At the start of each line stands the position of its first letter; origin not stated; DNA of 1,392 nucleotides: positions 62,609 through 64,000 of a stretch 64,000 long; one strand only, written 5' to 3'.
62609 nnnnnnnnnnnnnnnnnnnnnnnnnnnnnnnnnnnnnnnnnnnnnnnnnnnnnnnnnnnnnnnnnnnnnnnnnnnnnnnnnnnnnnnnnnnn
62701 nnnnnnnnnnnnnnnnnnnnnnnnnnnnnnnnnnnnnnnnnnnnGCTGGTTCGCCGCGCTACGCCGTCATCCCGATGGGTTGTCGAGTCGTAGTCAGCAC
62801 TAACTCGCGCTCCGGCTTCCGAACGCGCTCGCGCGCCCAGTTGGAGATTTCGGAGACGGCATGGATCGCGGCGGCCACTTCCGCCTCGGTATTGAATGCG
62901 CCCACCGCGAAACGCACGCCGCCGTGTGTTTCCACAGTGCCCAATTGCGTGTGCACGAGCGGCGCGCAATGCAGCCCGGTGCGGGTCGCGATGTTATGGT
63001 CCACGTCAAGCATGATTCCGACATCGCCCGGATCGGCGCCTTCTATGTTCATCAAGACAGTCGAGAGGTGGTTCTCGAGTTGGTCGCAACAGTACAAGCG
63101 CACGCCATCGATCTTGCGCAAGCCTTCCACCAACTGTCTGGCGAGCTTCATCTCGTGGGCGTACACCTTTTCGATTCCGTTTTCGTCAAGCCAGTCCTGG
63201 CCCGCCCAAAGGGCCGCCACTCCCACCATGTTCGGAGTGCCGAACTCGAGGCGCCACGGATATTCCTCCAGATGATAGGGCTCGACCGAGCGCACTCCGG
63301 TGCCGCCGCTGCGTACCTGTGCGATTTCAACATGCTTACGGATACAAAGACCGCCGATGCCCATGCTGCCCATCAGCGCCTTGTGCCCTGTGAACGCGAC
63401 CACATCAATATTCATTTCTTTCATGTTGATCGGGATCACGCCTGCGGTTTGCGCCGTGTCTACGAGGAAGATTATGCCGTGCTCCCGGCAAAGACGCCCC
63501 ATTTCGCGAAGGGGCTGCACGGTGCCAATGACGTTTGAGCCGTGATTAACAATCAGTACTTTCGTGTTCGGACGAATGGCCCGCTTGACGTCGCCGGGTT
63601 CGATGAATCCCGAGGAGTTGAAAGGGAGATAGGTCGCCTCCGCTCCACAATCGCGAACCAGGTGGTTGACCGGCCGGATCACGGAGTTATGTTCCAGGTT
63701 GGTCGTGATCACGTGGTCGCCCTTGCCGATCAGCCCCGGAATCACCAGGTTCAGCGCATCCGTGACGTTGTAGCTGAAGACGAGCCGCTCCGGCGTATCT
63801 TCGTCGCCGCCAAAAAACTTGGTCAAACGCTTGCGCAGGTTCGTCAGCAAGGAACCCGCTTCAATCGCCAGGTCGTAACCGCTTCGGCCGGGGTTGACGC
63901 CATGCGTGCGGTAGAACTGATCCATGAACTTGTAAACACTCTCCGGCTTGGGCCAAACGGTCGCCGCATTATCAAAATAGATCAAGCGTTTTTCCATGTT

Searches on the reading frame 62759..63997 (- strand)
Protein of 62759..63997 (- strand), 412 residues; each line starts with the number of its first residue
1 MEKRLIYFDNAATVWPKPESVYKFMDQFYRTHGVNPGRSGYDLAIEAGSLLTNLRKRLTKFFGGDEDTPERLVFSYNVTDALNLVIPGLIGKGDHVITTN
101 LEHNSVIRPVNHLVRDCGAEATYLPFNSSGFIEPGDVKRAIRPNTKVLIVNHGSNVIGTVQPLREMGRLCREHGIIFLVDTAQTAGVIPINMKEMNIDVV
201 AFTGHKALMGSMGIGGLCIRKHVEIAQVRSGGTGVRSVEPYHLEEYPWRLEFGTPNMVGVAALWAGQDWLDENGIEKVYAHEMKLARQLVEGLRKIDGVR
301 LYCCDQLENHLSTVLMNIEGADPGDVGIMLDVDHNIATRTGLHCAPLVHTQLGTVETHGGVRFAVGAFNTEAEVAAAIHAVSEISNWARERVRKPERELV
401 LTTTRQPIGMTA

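Call 4: search_protein_families(library=pfam, proteins=[window:62759-63997:-])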
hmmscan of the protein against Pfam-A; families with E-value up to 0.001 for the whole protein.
window:62759-63997:- (412 aa): 6 families
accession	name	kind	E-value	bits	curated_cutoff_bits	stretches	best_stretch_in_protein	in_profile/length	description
PF00266.25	Aminotran_5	-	8.3e-86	288.7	21.5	1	6-375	1-369/371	Aminotransferase class-V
PF01053.26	Cys_Met_Meta_PP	-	1.8e-10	40.4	27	1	81-226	79-219/381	Cys/Met metabolism PLP-dependent enzyme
PF01041.23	DegT_DnrJ_EryC1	-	3.2e-10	40.2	19.8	1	77-226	47-192/360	DegT/DnrJ/EryC1/StrS aminotransferase family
PF00155.27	Aminotran_1_2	-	8.5e-09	35.5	19.7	1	51-217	44-231/361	Aminotransferase class I and II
PF01212.27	Beta_elim_lyase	-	7.1e-06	26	27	1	74-303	52-240/288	Beta-eliminating lyase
PF00282.25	Pyridoxal_deC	-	0.00075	18.8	27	0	123-295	171-355/375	Pyridoxal-dependent decarboxylase conserved domain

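Call 6: search_protein_families(library=ncbifam, proteins=[window:62759-63997:-], max_evalue=0.01)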
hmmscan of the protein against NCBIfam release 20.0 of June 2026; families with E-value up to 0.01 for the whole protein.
window:62759-63997:- (412 aa): 70 families (the best 25 are shown)
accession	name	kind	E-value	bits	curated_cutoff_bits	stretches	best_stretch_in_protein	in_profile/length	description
TIGR01977.1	am_tr_V_EF2568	hypoth_equivalog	3e-123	411.6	377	1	6-384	1-376/376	cysteine desulfurase family protein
NF040779.1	Sec_lyase_SclA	exception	1.7e-93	313.5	525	1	6-384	1-376/378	selenocysteine lyase SclA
TIGR01979.1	sufS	subfamily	8.2e-77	258.7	475.1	1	2-387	16-401/403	SufS family cysteine desulfurase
NF041166.1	f2_encap_cargo1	exception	2.7e-55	188.6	800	1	3-383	244-622/623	family 2A encapsulin nanocompartment cargo protein cysteine desulfurase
NF006791.0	PRK09295.1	equivalog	8.3e-50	170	661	1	3-384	22-401/406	cysteine desulfurase SufS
NF008126.0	PRK10874.1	equivalog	2.3e-47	162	607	1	2-383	17-394/401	cysteine desulfurase CsdA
TIGR03392.1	FeS_syn_CsdA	equivalog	1.4e-45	156.1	493.6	1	3-383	15-391/398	cysteine desulfurase CsdA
TIGR03402.1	FeS_nifS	equivalog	3.1e-45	154.6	530.75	1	6-390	1-375/379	cysteine desulfurase NifS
TIGR02006.1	IscS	equivalog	9.7e-44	150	643.2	1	5-384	4-374/402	IscS subfamily cysteine desulfurase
NF010611.0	PRK14012.1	equivalog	4e-43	147.9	548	1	4-384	5-378/406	IscS subfamily cysteine desulfurase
TIGR03235.1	DNA_S_dndA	equivalog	3.2e-38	131.9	480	1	7-225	1-222/353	cysteine desulfurase DndA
TIGR01976.1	am_tr_V_VC1184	hypoth_equivalog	2.6e-37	129.1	352.35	1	4-380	18-400/401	cysteine desulfurase-like protein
NF002806.0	PRK02948.1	subfamily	2e-35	122.5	304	1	5-390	1-377/381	IscS subfamily cysteine desulfurase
TIGR03403.1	nifS_epsilon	equivalog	2e-34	119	587.7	1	6-385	1-373/382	NifS family cysteine desulfurase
TIGR03301.1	PhnW-AepZ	equivalog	2.1e-14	53.7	360.8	1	50-301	32-282/355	2-aminoethylphosphonate aminotransferase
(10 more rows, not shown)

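Call 68: find_encoding_contigs(protein=window:62759-63997:-, flank=10000, max_places=2)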
Protein window:62759-63997:- (412 aa): 20 contigs read that carry it; 2 places shown.
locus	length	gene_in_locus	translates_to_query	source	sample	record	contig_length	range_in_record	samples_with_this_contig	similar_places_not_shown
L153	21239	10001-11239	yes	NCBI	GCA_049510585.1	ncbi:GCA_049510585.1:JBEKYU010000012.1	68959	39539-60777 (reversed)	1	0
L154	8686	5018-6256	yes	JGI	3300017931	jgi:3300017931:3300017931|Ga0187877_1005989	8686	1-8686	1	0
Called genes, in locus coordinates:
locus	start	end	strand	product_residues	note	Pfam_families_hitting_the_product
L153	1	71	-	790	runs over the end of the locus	PF00690:Cation_ATPase_N, PF00122:E1-E2_ATPase, PF00702:Hydrolase, PF08282:Hydrolase_3 (faint)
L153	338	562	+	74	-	-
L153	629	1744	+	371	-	PF11737:DUF3300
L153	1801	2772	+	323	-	PF11453:DUF2950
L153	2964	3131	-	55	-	PF01695:IstB_IS21 (weak)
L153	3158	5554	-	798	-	PF06165:GH94_b-supersand, PF17167:Glyco_hydro_94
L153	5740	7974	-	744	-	PF00483:NTP_transferase, PF12804:NTP_transf_3 (weak), PF02878:PGM_PMM_I, PF02879:PGM_PMM_II, PF02880:PGM_PMM_III, PF00408:PGM_PMM_IV (weak)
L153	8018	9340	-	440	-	PF07690:MFS_1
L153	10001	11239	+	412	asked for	PF00266:Aminotran_5, PF00155:Aminotran_1_2, PF01041:DegT_DnrJ_EryC1, PF01053:Cys_Met_Meta_PP, PF01212:Beta_elim_lyase (weak)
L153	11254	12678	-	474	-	PF01656:CbiA, PF13500:AAA_26 (faint), PF07685:GATase_3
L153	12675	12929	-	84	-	-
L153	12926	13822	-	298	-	PF00590:TP_methylase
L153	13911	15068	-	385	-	PF03916:NrfD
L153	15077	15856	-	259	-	PF12838:Fer4_7 (weak), PF13247:Fer4_11, PF00037:Fer4, PF12837:Fer4_6 (weak), PF13237:Fer4_10 (weak), PF13187:Fer4_9 (weak), PF13247:Fer4_11 (weak)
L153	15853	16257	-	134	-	-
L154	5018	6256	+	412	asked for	PF00266:Aminotran_5, PF00155:Aminotran_1_2, PF01041:DegT_DnrJ_EryC1, PF01053:Cys_Met_Meta_PP, PF01212:Beta_elim_lyase (weak)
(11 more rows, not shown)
